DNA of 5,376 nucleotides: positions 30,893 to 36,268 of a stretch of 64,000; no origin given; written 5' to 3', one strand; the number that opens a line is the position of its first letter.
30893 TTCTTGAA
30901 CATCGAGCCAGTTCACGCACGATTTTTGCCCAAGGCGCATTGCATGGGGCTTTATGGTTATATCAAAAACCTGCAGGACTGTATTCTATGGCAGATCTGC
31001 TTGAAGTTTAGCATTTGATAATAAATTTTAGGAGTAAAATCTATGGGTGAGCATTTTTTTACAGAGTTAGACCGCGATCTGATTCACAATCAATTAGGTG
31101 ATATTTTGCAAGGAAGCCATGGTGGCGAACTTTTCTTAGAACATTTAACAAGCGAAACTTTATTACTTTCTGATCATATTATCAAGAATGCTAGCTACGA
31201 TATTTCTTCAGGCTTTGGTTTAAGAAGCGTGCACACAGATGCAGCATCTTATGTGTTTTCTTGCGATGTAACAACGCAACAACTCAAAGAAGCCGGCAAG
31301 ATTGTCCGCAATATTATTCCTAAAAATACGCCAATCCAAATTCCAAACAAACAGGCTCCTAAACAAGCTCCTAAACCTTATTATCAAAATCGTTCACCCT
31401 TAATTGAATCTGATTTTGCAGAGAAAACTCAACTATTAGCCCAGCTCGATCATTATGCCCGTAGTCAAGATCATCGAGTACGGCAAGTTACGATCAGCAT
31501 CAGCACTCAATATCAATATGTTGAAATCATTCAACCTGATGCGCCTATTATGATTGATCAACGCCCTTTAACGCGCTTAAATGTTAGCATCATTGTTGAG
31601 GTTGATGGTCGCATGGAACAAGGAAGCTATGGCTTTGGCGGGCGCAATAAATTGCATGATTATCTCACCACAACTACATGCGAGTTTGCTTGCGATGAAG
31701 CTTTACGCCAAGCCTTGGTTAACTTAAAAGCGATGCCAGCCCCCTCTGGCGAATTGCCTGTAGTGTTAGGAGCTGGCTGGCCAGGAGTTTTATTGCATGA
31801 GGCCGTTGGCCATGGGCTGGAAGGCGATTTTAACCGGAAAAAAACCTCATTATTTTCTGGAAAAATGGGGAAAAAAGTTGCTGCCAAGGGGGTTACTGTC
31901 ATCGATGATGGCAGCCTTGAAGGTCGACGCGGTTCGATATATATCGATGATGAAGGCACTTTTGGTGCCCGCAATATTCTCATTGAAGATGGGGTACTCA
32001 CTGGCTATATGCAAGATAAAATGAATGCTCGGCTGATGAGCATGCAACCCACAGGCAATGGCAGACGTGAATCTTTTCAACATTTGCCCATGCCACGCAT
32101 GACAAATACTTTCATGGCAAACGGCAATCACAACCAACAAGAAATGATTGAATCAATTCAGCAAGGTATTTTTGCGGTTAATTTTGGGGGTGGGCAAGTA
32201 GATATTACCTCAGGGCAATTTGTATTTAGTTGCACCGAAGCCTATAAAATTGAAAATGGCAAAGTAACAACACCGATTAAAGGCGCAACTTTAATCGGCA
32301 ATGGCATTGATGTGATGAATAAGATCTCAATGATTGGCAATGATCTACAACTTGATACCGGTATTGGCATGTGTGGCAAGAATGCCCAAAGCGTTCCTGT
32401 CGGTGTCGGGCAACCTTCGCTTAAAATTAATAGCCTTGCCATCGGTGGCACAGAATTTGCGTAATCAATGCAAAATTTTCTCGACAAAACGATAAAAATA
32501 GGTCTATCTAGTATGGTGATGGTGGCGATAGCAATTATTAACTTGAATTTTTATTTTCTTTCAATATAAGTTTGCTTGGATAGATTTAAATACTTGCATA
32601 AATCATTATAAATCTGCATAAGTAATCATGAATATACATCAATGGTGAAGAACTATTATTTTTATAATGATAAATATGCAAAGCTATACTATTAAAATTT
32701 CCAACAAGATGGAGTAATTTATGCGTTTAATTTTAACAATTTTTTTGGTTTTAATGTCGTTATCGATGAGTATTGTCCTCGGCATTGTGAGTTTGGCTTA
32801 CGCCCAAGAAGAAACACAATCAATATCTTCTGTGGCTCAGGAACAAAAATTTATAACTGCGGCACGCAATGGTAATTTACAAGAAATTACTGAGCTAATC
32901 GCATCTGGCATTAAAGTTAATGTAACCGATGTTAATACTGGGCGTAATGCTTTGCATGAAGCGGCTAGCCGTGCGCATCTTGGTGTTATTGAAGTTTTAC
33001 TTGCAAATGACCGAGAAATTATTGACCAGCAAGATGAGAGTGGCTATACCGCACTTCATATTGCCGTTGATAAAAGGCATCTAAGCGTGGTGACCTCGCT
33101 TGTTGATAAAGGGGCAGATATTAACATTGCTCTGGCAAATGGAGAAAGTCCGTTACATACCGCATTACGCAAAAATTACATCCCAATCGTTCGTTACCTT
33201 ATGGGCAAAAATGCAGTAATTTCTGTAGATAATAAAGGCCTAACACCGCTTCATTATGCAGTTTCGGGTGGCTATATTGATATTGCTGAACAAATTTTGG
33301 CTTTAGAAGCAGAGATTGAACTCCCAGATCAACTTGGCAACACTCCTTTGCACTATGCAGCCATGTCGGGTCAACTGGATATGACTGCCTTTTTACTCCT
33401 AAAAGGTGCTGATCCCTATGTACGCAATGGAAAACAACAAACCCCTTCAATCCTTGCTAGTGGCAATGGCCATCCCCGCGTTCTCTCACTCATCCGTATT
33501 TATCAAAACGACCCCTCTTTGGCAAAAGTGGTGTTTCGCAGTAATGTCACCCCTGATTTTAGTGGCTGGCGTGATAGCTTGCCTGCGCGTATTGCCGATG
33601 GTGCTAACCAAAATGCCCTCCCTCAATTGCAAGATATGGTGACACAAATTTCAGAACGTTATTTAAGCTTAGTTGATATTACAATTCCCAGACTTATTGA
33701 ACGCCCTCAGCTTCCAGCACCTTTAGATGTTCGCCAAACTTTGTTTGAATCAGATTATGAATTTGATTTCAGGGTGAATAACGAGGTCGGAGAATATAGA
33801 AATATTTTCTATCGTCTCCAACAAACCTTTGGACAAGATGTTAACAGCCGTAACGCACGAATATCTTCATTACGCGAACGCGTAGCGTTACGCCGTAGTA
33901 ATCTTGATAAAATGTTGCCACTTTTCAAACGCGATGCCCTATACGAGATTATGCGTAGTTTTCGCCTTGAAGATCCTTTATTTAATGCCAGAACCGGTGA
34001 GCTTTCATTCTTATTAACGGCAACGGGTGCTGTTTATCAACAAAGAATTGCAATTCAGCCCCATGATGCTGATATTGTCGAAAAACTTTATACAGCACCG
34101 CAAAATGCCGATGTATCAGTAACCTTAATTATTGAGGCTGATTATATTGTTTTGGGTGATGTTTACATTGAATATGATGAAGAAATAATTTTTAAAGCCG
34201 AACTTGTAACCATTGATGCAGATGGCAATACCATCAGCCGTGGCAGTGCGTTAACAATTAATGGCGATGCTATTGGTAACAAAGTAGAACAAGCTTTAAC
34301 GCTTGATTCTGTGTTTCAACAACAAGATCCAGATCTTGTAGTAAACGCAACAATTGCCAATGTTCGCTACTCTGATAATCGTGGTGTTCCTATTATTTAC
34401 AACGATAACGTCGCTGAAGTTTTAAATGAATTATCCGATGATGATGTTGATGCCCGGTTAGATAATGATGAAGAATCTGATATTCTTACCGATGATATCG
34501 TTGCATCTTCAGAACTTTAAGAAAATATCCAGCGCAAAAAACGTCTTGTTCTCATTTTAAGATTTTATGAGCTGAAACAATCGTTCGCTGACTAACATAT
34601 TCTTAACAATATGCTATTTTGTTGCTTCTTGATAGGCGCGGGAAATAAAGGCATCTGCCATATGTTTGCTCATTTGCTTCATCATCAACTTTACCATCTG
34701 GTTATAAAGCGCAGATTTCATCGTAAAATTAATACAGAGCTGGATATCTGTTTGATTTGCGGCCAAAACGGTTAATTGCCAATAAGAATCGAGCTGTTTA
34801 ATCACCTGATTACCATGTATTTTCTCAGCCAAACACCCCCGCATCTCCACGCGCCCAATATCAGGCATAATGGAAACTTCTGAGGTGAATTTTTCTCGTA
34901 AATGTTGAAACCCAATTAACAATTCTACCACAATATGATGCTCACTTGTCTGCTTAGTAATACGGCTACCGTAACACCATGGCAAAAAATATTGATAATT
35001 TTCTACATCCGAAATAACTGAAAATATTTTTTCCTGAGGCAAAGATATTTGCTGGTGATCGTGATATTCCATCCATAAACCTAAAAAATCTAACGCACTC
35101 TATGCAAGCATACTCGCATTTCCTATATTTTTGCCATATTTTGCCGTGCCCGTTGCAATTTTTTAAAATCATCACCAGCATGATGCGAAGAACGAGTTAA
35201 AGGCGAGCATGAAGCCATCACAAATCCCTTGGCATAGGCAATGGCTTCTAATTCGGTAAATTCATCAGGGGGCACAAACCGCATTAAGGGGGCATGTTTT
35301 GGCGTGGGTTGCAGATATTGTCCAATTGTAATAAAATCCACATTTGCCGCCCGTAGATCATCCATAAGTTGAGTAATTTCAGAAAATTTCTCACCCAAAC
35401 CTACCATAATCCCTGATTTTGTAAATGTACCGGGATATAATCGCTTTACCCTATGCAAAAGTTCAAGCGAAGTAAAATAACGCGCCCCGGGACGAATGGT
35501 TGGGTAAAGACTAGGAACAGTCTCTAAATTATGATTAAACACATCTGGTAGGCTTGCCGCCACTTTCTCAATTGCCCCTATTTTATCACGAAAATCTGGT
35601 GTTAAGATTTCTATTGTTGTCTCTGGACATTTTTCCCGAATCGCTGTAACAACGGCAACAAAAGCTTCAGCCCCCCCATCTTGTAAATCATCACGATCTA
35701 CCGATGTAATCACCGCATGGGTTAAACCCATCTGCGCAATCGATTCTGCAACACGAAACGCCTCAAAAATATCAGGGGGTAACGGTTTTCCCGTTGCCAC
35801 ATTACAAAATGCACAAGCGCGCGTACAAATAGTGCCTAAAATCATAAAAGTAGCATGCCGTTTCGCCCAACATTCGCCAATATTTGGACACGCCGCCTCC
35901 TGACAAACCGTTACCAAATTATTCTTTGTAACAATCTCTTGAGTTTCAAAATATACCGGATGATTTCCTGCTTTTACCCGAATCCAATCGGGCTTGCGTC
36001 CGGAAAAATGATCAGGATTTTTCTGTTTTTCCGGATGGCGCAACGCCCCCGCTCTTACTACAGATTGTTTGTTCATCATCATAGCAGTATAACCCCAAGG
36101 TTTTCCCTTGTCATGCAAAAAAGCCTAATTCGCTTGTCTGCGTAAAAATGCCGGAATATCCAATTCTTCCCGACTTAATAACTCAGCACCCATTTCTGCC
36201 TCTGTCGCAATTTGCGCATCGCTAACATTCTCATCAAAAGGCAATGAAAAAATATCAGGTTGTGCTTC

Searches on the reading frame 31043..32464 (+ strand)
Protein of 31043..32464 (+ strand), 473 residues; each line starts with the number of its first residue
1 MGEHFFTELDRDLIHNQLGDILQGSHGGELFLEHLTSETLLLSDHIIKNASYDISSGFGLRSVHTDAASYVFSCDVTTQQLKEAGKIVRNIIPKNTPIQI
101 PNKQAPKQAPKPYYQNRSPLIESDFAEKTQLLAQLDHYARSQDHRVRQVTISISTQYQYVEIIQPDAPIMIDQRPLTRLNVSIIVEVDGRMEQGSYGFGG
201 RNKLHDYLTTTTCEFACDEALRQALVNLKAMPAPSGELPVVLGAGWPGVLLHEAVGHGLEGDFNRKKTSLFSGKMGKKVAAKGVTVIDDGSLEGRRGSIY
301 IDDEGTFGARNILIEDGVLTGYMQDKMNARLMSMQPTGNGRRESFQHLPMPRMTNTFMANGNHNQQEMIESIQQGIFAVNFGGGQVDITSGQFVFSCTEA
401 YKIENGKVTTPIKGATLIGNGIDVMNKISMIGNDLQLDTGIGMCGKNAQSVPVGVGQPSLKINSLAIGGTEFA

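Call 41: search_protein_families(library=ncbifam, proteins=[window:31043-32464:+], max_evalue=0.00001)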
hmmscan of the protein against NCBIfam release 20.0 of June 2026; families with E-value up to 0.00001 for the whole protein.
window:31043-32464:+ (473 aa): 3 families
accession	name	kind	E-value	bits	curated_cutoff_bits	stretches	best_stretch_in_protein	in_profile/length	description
NF008006.0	PRK10735.1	equivalog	2.1e-167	557.4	513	1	28-470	36-480/481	metalloprotease TldD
NF040952.1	Arch_mtprotase_TldD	equivalog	8.9e-65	219.2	635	1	32-468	19-443/443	zinc metalloprotease TldD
NF008268.0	PRK11040.1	equivalog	1.7e-17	63.3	438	1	176-441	180-431/446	metalloprotease PmbA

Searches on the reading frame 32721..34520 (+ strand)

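Call 41: search_protein_families(library=ncbifam, proteins=[window:32721-34520:+], max_evalue=0.00001)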
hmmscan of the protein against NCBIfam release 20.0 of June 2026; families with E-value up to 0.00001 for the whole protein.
window:32721-34520:+ (599 aa): 8 families
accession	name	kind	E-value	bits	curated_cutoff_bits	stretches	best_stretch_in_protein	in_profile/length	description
NF043029.1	T4SS_AnkY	equivalog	1.7e-23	82.9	600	2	35-152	417-535/543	Dot/Icm T4SS effector AnkY/LegA9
NF043023.1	T4SS_AnkH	equivalog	1.4e-18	66.9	600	1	159-235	18-94/467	Dot/Icm T4SS effector AnkH/LegA3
NF041931.2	MzaA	equivalog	2.3e-15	56.5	800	1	194-266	23-96/726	MZA anti-phage system associated sigma-70 family RNA polymerase sigma factor MzaA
NF043022.1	T4SS_AnkG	equivalog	5.5e-15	55.1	500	1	29-154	285-412/455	Dot/Icm T4SS effector AnkG/AnkZ/LegA7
NF043028.1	T4SS_AnkX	equivalog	1.9e-13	49.5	1400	1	42-182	584-728/938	Dot/Icm T4SS effector AnkN/AnkX/LegA8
NF043021.1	T4SS_AnkF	equivalog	2.1e-09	36.3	1000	0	73-180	584-673/917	Dot/Icm T4SS effector AnkF/LegA14/Ceg31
TIGR00870.1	trp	subfamily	4.8e-09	34.8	498.75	1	39-143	54-165/747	transient-receptor-potential calcium channel protein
NF043019.1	T4SS_AnkC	equivalog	3.5e-07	29.4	450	0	77-197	84-225/459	Dot/Icm T4SS effector AnkC/LegA12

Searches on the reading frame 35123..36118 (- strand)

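Call 41: search_protein_families(library=ncbifam, proteins=[window:35123-36118:-], max_evalue=0.00001)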
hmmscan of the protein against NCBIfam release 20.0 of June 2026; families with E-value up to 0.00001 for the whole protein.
window:35123-36118:- (331 aa): 6 families
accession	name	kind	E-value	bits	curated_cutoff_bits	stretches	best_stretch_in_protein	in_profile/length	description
NF004019.1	PRK05481.1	subfamily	7.1e-122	406.2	203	1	42-325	1-284/286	lipoyl synthase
NF009544.0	PRK12928.1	subfamily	6.1e-116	386.9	210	1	32-318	10-297/300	lipoyl synthase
TIGR00510.1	lipA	equivalog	1.8e-108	362.4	310.25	1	37-322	12-298/302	lipoyl synthase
NF053790.1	LplA_LipA_fuse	exception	5.4e-105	352.2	800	1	41-315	332-604/606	bifunctional lipoate--protein ligase/lipoyl synthase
TIGR00433.2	bioB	equivalog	5.5e-08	32.4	225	1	184-294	139-245/307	biotin synthase BioB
NF053743.1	LipS2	equivalog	3.2e-06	26.8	270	0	87-261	22-196/292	LipS2 family lipoyl synthase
